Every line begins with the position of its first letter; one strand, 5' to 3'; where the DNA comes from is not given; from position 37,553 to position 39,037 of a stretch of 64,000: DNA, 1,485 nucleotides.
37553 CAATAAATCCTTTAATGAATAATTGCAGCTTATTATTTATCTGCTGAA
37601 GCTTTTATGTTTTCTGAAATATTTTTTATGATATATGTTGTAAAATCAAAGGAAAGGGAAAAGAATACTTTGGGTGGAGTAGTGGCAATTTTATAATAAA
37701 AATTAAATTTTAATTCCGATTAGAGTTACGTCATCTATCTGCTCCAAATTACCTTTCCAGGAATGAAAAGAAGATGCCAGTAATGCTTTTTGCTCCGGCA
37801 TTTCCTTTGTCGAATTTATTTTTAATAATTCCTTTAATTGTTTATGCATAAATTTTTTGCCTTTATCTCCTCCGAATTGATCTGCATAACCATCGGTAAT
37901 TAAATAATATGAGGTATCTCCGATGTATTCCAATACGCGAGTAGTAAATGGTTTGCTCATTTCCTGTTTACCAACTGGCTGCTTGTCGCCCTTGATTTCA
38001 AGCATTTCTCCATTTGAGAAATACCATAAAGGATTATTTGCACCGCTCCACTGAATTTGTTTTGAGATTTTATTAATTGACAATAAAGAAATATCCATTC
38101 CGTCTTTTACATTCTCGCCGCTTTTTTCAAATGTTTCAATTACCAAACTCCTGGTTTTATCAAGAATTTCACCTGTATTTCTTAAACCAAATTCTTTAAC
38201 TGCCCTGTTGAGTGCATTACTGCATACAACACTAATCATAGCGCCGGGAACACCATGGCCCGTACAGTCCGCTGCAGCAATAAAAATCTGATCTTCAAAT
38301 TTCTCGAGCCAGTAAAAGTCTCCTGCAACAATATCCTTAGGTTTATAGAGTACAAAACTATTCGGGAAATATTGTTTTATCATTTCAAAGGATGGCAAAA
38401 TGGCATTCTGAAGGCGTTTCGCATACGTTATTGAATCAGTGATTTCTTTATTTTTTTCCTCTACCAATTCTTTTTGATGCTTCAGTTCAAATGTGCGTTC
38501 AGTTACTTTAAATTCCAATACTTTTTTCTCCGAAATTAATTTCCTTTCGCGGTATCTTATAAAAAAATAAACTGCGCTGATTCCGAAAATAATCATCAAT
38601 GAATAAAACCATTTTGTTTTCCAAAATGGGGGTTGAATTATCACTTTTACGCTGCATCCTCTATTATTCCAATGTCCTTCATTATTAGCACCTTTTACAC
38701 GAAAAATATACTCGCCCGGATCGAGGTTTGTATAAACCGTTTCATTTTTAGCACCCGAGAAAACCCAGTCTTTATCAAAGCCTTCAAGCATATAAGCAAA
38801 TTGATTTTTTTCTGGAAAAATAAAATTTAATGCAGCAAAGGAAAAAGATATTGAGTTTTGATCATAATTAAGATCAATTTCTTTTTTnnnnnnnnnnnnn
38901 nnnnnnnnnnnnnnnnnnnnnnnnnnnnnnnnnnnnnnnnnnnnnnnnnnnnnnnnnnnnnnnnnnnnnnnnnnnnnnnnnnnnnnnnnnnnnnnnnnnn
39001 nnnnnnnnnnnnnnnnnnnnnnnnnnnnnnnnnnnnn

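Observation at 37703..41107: Hybrid-two-component-style periplasmic sensor wired to a PP2C phosphatase instead of a histidine kinase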

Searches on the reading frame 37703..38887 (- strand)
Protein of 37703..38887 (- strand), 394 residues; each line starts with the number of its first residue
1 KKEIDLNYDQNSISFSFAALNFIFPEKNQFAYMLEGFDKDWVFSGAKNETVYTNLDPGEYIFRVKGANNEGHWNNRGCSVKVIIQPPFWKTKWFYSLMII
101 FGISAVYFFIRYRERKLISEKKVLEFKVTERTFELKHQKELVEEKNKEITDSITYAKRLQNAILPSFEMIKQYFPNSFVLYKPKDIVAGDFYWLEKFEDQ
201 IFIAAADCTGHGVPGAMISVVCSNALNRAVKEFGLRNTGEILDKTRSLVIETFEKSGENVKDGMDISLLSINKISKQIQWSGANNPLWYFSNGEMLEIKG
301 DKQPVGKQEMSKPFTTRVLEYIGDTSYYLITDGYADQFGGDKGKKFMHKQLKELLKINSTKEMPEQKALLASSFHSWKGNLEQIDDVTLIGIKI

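Call 68: search_protein_representatives(protein=window:37703-38887:-)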
Query: 394 residues. Proteins with E-value up to 0.001 (for the whole library): 87395; up to 1e-10: 58042; up to 1e-30: 23058. The best 150 are listed.
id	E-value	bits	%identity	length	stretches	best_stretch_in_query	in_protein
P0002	5.6e-203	690.4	76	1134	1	1-394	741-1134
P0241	1.9e-144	497.7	55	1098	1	3-394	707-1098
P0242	6.2e-132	456.5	56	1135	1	2-394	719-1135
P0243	4.0e-130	450.6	52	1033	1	3-394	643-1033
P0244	1.4e-127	442.1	52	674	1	2-394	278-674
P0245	1.6e-126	438.7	50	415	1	4-394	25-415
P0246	2.4e-126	438.1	50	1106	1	2-393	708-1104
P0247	2.2e-125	435.0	51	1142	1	2-394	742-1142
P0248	7.5e-125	433.2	54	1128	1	1-394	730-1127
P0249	8.3e-124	429.8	50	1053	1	2-393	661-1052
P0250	1.1e-123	429.3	50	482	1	3-394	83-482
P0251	1.6e-123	428.8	54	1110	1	2-393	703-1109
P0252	2.2e-123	428.4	55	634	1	6-394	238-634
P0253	2.2e-122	425.1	49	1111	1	2-394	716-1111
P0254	3.5e-122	424.4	55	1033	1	7-394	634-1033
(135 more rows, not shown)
